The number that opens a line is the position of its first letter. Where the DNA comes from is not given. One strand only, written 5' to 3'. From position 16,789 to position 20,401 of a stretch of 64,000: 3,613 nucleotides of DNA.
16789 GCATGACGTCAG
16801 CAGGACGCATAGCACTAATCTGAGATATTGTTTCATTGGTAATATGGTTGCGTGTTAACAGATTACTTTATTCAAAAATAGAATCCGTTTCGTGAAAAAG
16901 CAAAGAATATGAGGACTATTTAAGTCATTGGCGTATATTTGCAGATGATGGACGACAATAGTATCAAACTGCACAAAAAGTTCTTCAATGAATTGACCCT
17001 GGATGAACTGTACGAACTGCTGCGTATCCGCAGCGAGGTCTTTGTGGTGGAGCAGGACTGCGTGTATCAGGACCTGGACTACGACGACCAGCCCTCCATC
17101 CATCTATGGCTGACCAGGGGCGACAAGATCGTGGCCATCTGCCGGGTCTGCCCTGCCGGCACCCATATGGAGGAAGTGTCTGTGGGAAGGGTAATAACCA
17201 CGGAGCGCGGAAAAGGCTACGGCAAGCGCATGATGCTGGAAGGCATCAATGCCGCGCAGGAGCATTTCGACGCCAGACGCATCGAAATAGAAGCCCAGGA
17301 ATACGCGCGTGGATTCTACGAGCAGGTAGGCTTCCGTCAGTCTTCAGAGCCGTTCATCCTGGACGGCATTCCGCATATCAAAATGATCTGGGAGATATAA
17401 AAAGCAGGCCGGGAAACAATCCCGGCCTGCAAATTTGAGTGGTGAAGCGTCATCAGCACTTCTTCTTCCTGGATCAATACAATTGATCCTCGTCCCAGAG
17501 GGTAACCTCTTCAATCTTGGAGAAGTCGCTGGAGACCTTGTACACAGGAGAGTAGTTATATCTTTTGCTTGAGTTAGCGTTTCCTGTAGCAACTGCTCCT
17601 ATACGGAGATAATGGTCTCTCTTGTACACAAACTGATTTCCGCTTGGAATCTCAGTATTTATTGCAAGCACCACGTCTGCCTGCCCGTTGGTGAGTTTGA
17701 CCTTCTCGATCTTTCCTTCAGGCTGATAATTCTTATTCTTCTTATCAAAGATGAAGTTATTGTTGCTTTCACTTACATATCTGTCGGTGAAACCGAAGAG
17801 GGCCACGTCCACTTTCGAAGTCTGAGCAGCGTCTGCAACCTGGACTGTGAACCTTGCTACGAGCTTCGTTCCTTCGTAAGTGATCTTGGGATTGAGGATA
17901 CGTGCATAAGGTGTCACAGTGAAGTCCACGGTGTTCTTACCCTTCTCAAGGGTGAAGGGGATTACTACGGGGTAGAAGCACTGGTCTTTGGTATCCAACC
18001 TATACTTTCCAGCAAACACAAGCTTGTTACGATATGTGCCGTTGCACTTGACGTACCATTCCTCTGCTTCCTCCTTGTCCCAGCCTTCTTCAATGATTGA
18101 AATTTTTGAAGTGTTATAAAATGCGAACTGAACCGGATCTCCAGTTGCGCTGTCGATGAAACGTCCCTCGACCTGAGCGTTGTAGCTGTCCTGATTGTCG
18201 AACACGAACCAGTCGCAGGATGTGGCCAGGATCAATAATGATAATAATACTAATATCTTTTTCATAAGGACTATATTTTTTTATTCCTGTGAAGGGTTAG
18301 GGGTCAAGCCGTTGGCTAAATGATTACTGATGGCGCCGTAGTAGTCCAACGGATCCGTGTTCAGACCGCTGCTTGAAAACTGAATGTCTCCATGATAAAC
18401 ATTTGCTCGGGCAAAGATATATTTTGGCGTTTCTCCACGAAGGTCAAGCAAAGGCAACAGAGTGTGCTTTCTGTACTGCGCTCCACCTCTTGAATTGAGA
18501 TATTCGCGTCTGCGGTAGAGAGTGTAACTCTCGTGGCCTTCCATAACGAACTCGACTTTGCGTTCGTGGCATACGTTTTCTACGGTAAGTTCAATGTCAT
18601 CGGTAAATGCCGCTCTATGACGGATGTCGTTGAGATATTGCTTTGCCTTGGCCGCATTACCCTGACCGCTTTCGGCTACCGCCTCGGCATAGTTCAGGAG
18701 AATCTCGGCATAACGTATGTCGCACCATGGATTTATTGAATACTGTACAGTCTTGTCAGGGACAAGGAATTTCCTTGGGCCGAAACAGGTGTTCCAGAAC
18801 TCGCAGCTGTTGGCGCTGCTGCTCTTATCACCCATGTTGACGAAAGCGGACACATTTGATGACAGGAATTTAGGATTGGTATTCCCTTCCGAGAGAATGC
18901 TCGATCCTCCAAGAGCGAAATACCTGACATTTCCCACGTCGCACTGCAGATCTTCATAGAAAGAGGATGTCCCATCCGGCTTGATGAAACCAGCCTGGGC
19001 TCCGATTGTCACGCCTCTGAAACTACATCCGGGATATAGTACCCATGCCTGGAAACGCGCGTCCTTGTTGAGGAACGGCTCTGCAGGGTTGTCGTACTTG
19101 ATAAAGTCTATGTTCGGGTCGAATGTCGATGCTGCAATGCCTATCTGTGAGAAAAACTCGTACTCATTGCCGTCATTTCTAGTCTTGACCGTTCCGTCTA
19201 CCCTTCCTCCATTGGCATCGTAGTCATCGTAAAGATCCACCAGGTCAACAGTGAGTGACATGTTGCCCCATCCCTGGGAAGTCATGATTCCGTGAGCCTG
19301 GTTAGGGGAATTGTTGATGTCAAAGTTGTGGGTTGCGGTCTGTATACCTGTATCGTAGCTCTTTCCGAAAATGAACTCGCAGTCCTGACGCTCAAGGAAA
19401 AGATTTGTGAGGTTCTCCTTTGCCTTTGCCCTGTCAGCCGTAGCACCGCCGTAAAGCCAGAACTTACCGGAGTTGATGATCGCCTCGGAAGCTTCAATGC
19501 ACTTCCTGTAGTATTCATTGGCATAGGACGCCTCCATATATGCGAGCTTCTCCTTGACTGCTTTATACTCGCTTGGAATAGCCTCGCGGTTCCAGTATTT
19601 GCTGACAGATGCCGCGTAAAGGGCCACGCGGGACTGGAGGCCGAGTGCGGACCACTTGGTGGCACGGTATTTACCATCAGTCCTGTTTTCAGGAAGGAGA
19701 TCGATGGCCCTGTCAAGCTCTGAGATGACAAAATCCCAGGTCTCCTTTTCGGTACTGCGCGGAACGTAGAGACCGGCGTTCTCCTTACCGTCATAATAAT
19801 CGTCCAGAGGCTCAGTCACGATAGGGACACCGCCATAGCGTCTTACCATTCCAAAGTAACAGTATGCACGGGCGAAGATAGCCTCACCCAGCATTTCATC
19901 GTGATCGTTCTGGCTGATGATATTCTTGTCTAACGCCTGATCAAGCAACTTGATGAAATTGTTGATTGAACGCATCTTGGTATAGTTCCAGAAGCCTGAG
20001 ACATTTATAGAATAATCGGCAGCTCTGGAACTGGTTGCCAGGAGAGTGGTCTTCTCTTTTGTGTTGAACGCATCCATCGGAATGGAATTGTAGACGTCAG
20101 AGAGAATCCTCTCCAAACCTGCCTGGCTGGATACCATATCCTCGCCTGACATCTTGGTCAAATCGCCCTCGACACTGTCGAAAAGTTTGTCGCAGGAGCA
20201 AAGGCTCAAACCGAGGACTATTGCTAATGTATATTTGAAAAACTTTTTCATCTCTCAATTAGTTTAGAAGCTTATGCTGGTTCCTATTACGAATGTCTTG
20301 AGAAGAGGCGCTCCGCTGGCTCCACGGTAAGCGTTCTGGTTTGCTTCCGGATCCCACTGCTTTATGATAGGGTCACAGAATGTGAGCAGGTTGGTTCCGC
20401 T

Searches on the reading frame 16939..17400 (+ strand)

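Call 24: search_protein_families(library=pfam, proteins=[window:16939-17400:+], max_evalue=0.01)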
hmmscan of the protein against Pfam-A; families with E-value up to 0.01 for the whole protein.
window:16939-17400:+ (153 aa): 3 families
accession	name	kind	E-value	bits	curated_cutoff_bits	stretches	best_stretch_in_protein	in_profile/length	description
PF13673.13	Acetyltransf_10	-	9e-15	55.2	23.6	1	37-152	17-127/128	Acetyltransferase (GNAT) domain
PF00583.31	Acetyltransf_1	-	2e-09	38.1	20.7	1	27-132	4-116/116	Acetyltransferase (GNAT) family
PF13508.13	Acetyltransf_7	-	1e-07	32.7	27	1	55-133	4-83/84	Acetyltransferase (GNAT) domain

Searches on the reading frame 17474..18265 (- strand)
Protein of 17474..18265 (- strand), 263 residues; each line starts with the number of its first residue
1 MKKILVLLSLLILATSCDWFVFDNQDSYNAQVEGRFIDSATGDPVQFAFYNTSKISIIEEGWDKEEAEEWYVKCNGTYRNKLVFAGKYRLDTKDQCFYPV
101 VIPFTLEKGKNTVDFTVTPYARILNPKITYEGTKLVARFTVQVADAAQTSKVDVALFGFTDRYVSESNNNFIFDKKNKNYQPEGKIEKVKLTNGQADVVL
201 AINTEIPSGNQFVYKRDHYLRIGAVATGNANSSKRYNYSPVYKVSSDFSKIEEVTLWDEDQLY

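Call 8: search_protein_families(library=pfam, proteins=[window:17474-18265:-], max_evalue=0.001)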
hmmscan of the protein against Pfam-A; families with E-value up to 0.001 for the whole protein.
window:17474-18265:- (263 aa): 2 families
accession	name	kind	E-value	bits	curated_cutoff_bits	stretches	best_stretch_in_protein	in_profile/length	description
PF12866.13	DUF3823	-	9.4e-13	48.7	27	1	31-118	2-90/90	Protein of unknown function (DUF3823) N-terminal domain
PF18003.7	DUF3823_C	-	2.8e-05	25.2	27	1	122-243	2-103/103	Domain of unknown function (DUF3823_C)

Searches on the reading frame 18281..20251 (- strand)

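Call 8: search_protein_families(library=pfam, proteins=[window:18281-20251:-], max_evalue=0.001)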
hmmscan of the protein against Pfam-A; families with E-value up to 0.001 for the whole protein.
window:18281-20251:- (656 aa): 2 families
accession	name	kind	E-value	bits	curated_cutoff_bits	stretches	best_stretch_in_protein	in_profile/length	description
PF07980.17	SusD_RagB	-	5.2e-31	108.8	23.1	1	291-596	1-249/297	SusD family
PF14322.12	SusD-like_3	-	2.6e-19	70.7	27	1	83-211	73-191/191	Starch-binding associating with outer membrane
